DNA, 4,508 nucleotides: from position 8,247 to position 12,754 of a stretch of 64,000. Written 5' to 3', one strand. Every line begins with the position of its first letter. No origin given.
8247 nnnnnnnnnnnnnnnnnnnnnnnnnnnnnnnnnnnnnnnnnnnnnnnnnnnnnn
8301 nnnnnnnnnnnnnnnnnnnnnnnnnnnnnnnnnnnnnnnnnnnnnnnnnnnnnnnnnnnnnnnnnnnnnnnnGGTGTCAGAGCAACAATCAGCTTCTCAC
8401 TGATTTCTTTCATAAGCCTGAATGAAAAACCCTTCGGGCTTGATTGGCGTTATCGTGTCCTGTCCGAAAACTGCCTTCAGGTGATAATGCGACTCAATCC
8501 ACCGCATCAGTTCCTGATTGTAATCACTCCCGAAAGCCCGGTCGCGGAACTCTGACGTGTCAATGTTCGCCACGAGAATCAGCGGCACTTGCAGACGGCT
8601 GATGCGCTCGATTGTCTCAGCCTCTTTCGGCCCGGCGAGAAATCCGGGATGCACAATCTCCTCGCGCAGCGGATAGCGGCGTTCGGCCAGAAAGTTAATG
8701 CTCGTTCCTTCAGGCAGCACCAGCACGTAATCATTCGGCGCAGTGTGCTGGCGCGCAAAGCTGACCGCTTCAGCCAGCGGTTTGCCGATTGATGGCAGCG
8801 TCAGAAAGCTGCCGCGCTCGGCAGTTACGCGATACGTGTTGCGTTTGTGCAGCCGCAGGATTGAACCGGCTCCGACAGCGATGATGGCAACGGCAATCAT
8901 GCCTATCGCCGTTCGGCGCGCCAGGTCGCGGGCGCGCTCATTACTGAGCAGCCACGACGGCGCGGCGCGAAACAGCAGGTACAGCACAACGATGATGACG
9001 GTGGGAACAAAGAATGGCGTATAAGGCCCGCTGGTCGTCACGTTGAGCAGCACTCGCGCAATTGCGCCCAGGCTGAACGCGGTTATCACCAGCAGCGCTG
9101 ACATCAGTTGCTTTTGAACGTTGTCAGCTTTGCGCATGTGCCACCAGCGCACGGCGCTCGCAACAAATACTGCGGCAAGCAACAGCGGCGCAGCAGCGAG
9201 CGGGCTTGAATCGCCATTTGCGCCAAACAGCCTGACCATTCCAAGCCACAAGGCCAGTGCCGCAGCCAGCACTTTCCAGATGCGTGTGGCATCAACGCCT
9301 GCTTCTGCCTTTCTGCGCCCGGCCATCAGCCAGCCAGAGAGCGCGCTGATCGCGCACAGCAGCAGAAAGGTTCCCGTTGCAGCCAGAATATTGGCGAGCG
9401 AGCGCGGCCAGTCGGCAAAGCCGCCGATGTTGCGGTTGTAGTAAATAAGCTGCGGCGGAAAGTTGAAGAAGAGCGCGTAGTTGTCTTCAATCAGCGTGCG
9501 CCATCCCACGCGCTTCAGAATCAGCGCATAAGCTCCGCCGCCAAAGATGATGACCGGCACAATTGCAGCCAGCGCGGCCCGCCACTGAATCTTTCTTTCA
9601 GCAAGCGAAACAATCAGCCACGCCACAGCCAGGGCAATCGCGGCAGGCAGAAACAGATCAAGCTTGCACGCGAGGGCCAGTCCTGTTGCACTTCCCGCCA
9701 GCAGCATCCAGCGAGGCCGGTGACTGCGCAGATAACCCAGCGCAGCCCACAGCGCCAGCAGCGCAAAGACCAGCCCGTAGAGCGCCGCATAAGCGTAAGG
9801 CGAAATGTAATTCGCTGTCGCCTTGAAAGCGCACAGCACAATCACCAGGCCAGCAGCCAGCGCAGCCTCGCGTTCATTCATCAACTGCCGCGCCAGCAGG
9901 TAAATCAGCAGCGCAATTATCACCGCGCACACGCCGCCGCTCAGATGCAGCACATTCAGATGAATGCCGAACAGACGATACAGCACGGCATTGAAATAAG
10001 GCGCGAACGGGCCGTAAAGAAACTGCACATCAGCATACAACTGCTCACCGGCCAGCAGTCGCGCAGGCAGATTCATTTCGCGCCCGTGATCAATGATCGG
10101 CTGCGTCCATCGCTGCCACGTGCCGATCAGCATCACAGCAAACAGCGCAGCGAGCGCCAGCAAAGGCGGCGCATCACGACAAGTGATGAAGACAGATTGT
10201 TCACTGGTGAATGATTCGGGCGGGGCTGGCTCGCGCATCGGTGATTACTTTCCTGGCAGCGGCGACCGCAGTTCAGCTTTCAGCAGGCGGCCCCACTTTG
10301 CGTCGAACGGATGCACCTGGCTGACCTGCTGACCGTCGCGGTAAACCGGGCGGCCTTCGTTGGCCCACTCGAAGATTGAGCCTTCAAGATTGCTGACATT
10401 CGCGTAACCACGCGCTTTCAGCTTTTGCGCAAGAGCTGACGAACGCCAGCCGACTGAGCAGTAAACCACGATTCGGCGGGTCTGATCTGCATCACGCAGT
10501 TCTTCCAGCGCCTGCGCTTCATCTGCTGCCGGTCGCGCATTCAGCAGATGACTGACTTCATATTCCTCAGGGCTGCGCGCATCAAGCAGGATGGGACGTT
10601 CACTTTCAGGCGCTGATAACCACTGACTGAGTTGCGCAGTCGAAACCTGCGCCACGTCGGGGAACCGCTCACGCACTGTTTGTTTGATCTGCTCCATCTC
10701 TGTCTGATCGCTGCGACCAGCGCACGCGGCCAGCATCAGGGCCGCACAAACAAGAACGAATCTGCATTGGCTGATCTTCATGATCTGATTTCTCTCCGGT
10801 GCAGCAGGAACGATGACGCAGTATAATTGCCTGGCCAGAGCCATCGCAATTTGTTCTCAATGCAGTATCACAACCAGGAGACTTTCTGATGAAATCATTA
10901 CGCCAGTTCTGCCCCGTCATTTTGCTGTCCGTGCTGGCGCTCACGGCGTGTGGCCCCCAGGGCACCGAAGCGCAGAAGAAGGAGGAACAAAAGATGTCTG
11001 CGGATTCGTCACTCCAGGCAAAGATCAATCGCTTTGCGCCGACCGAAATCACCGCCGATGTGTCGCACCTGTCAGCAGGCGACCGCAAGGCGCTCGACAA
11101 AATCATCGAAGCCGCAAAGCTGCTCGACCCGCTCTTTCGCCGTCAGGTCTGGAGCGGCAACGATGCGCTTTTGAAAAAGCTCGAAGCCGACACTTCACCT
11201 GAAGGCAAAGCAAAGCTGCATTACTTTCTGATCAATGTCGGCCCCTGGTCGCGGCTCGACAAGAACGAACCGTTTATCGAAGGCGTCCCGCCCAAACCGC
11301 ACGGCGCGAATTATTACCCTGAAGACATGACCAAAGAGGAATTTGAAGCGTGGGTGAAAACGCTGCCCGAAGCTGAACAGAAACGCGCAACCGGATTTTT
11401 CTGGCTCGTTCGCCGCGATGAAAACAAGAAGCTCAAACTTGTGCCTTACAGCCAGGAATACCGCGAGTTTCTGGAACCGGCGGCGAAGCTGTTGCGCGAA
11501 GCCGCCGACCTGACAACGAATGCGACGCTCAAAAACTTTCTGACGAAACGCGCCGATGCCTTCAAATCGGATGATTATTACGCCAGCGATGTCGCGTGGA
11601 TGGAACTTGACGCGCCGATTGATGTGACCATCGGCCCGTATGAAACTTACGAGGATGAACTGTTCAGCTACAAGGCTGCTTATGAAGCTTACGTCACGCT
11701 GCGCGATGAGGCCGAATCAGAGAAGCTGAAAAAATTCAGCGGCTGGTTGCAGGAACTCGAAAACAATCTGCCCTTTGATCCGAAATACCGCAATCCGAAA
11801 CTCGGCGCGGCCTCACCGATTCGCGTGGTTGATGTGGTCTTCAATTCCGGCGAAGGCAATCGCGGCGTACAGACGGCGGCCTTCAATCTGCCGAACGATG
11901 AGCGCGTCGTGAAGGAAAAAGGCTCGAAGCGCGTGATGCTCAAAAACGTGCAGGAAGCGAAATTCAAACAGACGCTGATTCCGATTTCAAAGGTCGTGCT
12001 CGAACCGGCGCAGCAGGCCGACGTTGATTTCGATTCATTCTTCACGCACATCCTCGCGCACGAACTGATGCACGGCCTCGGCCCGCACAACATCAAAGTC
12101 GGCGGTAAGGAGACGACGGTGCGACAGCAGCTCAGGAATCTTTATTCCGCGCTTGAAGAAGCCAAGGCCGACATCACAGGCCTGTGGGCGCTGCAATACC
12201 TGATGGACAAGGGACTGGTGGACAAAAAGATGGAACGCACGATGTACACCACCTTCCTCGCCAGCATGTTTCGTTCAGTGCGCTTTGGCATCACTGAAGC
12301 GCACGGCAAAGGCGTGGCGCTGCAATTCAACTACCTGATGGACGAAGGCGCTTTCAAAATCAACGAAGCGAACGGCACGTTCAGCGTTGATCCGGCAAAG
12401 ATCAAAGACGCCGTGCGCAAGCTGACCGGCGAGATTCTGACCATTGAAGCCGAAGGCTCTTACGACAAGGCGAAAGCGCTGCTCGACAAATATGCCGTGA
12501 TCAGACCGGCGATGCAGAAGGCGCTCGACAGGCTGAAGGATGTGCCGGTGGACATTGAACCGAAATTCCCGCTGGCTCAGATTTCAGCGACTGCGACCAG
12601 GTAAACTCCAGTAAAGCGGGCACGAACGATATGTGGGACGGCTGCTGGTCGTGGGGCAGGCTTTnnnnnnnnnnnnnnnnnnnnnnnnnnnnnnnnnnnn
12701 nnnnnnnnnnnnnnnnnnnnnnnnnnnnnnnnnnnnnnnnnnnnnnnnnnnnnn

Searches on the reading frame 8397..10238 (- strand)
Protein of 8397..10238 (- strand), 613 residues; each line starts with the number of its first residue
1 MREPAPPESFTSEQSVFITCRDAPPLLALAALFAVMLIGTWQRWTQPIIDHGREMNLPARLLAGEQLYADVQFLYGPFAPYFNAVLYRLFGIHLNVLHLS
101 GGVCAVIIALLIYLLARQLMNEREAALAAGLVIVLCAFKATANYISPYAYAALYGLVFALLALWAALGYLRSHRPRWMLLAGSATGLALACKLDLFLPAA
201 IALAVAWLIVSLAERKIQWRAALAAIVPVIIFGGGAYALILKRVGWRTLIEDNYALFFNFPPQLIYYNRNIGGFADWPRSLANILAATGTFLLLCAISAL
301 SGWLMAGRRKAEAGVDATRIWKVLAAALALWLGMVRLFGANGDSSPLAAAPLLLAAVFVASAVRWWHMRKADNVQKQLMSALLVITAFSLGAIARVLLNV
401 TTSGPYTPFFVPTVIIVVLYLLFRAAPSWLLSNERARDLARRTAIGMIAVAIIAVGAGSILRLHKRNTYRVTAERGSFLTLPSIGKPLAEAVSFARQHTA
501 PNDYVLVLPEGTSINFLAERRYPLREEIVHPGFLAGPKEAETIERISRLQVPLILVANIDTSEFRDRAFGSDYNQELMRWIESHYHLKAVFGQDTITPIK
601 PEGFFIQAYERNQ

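Call 63: search_protein_families(library=pfam, proteins=[window:8397-10238:-], max_evalue=0.00001)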
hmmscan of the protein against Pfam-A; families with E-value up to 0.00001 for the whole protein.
window:8397-10238:- (613 aa): 1 family
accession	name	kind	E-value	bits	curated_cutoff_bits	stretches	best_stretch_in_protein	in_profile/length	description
PF13231.12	PMT_2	-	6.9e-11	43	26.1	1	77-229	4-154/160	Dolichyl-phosphate-mannose-protein mannosyltransferase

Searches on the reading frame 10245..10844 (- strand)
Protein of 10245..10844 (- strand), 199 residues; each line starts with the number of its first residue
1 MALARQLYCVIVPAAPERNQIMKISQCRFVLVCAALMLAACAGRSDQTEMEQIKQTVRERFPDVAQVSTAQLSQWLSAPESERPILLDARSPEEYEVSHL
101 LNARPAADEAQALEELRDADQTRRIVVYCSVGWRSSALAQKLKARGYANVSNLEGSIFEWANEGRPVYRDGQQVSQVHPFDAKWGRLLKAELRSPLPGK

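Call 63: search_protein_families(library=pfam, proteins=[window:10245-10844:-], max_evalue=0.00001)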
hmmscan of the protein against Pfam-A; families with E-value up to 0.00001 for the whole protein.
window:10245-10844:- (199 aa): 1 family
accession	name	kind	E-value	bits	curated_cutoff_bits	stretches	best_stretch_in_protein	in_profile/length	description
PF00581.25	Rhodanese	-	3.2e-19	69.7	22.2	1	73-162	6-101/102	Rhodanese-like domain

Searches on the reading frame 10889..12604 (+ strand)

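Call 63: search_protein_families(library=pfam, proteins=[window:10889-12604:+], max_evalue=0.00001)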
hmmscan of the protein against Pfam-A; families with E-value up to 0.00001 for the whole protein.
window:10889-12604:+ (571 aa): 1 family
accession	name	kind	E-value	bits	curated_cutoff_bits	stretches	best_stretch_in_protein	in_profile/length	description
PF03571.21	Peptidase_M49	-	1.3e-16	60.6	21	1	185-398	95-306/548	Peptidase family M49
